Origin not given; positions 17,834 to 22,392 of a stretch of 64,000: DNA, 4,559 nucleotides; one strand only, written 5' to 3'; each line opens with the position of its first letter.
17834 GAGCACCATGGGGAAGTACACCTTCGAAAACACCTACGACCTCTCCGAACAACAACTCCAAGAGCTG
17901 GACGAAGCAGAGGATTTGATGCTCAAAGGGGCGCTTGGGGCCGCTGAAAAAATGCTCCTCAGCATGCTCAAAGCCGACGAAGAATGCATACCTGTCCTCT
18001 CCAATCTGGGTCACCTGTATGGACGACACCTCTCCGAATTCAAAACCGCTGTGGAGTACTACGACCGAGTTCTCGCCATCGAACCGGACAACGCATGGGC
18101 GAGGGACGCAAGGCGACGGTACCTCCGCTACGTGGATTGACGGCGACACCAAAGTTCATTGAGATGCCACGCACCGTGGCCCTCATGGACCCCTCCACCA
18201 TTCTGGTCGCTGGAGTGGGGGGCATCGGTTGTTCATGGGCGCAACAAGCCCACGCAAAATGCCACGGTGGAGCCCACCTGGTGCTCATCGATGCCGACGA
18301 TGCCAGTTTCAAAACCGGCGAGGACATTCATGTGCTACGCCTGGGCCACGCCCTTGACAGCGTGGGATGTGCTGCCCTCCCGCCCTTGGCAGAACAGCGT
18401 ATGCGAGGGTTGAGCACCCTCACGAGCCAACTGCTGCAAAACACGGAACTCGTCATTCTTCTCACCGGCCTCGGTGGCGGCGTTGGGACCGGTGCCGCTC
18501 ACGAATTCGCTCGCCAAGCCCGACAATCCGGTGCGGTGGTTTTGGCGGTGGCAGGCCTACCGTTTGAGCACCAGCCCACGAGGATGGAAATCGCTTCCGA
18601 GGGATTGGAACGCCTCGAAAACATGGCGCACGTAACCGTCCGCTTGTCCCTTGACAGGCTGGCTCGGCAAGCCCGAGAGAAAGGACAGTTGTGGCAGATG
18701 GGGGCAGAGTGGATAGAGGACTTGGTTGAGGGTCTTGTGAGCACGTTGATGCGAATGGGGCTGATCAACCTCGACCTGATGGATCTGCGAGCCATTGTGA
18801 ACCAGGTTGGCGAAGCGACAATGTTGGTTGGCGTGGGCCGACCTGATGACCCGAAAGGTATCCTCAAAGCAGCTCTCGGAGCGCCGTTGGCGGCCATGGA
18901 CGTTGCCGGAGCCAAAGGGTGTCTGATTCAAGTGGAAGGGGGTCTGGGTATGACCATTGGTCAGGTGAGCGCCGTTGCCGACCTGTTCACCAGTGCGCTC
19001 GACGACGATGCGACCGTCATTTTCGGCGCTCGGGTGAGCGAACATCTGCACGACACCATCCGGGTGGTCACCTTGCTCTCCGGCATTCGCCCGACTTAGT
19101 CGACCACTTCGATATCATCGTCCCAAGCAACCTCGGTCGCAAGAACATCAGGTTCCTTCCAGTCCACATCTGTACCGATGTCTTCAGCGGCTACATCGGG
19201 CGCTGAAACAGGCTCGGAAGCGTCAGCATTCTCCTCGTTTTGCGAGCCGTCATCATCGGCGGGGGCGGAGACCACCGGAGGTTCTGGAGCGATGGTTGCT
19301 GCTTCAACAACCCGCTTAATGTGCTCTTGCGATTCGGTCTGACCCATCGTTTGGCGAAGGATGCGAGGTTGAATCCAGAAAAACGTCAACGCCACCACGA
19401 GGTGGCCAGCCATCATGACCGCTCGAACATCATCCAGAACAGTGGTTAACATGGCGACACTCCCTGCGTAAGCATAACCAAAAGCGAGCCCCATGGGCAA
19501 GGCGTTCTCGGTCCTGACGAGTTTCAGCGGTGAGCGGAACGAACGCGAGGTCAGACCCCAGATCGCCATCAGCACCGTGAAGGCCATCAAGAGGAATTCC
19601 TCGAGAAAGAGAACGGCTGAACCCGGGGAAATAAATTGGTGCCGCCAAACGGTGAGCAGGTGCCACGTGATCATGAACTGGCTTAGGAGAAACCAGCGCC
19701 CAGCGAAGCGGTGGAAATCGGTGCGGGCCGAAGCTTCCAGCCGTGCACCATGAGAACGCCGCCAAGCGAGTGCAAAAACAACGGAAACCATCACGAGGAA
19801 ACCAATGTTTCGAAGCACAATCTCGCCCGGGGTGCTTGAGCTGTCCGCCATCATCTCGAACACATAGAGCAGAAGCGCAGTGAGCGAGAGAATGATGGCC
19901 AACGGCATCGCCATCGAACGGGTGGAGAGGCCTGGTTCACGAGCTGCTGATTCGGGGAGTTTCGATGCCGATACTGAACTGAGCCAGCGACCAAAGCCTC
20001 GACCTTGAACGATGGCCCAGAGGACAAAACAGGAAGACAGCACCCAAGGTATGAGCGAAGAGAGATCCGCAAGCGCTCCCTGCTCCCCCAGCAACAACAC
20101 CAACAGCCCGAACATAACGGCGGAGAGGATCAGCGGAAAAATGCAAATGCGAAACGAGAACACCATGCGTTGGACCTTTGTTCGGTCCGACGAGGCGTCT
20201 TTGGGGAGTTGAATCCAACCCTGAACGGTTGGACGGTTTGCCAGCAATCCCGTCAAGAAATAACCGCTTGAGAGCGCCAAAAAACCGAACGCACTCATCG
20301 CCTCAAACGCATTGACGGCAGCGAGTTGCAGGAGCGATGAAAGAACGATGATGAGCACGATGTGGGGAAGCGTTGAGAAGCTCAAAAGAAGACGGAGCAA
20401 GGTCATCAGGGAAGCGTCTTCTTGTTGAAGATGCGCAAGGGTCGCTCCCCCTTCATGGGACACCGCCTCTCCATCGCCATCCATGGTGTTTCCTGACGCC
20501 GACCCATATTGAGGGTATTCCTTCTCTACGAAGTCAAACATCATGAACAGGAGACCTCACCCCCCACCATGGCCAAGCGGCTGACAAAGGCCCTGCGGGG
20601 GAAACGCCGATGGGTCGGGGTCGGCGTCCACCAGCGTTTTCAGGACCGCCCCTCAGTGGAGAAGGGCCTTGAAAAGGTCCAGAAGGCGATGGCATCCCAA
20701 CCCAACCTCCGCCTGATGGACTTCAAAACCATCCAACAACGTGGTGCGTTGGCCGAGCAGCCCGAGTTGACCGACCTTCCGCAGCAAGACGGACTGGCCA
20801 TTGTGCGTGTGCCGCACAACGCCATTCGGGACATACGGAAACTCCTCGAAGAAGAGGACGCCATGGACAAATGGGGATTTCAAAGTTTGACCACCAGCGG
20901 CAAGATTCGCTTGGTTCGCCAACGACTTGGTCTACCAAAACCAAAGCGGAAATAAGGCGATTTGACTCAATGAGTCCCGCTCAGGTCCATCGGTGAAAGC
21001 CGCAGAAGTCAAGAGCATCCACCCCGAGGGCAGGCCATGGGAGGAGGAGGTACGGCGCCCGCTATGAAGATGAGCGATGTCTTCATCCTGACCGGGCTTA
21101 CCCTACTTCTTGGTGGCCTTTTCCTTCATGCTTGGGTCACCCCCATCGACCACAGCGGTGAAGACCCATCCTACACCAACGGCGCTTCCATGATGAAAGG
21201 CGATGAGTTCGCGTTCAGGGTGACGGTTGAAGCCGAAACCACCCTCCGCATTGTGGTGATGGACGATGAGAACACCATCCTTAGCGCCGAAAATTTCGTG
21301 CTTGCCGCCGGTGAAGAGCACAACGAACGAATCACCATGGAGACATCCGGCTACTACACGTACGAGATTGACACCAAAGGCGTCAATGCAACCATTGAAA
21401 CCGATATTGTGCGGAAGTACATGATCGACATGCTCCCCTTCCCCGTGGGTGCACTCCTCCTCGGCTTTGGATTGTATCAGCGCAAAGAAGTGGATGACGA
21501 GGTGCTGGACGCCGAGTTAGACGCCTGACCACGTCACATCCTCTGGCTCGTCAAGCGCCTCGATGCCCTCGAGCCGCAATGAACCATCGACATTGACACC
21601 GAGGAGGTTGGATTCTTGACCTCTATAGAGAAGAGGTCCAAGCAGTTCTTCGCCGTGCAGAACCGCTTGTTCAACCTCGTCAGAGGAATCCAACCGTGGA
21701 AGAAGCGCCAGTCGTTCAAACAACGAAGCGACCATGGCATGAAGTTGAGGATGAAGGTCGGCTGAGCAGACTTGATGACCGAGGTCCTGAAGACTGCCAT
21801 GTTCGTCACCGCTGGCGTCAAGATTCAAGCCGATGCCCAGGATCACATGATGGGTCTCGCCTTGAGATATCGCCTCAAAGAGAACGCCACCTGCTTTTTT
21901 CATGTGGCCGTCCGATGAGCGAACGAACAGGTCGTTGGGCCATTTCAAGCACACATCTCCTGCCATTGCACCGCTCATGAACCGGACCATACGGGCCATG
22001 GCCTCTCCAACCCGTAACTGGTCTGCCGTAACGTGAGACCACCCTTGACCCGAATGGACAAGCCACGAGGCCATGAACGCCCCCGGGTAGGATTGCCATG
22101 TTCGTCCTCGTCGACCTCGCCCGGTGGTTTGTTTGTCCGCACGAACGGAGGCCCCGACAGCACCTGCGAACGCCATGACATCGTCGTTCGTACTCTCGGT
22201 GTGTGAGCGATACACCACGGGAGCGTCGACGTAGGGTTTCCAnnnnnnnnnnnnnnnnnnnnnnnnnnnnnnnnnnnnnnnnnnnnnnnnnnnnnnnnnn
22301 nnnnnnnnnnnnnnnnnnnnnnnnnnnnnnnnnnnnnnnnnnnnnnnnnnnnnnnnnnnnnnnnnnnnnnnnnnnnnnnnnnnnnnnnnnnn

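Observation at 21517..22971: Fusion of a HemK/Mtq2-like methyltransferase with biotin protein ligase BirA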

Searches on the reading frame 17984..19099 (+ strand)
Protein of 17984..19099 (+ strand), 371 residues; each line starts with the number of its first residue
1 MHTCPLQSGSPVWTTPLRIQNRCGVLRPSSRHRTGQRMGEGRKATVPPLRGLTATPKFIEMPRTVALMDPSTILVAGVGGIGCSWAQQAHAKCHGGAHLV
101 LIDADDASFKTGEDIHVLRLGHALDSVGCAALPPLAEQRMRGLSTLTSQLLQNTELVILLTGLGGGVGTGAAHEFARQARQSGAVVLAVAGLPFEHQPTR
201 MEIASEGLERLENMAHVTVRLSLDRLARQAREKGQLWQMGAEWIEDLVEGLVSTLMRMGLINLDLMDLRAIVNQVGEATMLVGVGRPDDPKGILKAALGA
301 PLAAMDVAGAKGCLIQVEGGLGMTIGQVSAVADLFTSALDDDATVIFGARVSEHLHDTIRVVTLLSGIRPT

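Call 46: search_protein_families(library=pfam, proteins=[window:17984-19099:+], max_evalue=0.001)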
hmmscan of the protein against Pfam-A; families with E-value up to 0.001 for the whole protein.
window:17984-19099:+ (371 aa): 2 families
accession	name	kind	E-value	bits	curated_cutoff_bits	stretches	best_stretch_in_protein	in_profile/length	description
PF12327.13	FtsZ_C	-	1.1e-16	61.3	27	1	276-368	1-94/95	FtsZ family, C-terminal domain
PF00091.31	Tubulin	-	1.8e-11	45.1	33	1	73-228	2-187/190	Tubulin/FtsZ family, GTPase domain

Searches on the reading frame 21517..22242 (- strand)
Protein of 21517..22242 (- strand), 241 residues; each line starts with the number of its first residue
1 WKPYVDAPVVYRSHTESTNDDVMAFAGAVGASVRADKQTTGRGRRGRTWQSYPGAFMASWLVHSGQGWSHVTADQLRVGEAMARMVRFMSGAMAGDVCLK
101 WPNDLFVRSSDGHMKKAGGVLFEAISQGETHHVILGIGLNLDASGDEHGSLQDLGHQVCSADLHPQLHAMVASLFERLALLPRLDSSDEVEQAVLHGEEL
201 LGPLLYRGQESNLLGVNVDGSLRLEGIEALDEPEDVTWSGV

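Call 59: search_solved_structures(query=window:21517-22242:-, max_evalue=0.001, show_alignments=1)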
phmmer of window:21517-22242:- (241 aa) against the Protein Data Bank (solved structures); distinct sequences matched with E-value up to 0.001: 28.
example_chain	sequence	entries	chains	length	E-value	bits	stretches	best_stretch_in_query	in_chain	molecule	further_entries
2ej9_A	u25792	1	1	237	7.6e-10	41.7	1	9-142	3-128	Putative biotin ligase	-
1bia_A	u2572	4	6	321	1.7e-09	40.6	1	17-149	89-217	BirA BIFUNCTIONAL PROTEIN | BIR A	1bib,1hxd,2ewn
2eay_A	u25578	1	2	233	9.9e-09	38.1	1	10-143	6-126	Biotin [acetyl-CoA-carboxylase] ligase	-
4wf2_A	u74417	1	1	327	1.1e-08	37.9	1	17-149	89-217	Bifunctional ligase/repressor BirA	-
3efs_A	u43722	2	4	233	1.2e-08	37.8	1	10-143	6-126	Biotin [acetyl-CoA-carboxylase] ligase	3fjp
3efr_A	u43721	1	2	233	1.2e-07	34.6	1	10-143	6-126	Biotin [acetyl-CoA-carboxylase] ligase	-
1wnl_A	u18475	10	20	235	1.4e-07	34.3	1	8-144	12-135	biotin--[acetyl-CoA-carboxylase] ligase | 235aa long hypothetical biotin-[acetyl-CoA-carboxylase] ligase | 235aa long hypothetical biotin--[acetyl-CoA-carboxyla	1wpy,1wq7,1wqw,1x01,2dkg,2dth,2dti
9j8e_A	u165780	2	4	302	2e-07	33.8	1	29-178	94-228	Bifunctional ligase/repressor BirA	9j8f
8f8u_A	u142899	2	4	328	2.8e-07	33.3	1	30-143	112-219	Bifunctional ligase/repressor BirA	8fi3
9drn_B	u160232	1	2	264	3.1e-07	33.2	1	13-147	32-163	Biotin--[acetyl-CoA-carboxylase] ligase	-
9drk_A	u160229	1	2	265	3.1e-07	33.2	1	13-147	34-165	Biotin--[acetyl-CoA-carboxylase] ligase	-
3l1a_A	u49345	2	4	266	3.1e-07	33.2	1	13-147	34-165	BirA bifunctional protein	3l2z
2cgh_A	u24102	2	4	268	3.1e-07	33.1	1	13-147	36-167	BIOTIN LIGASE | BirA bifunctional protein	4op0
3rux_A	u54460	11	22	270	3.2e-07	33.1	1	13-147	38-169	BirA bifunctional protein | Bifunctional ligase/repressor BirA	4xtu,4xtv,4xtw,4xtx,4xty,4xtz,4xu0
2djz_A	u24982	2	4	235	8.3e-07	31.8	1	8-144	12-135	235aa long hypothetical biotin-[acetyl-CoA-carboxylase] ligase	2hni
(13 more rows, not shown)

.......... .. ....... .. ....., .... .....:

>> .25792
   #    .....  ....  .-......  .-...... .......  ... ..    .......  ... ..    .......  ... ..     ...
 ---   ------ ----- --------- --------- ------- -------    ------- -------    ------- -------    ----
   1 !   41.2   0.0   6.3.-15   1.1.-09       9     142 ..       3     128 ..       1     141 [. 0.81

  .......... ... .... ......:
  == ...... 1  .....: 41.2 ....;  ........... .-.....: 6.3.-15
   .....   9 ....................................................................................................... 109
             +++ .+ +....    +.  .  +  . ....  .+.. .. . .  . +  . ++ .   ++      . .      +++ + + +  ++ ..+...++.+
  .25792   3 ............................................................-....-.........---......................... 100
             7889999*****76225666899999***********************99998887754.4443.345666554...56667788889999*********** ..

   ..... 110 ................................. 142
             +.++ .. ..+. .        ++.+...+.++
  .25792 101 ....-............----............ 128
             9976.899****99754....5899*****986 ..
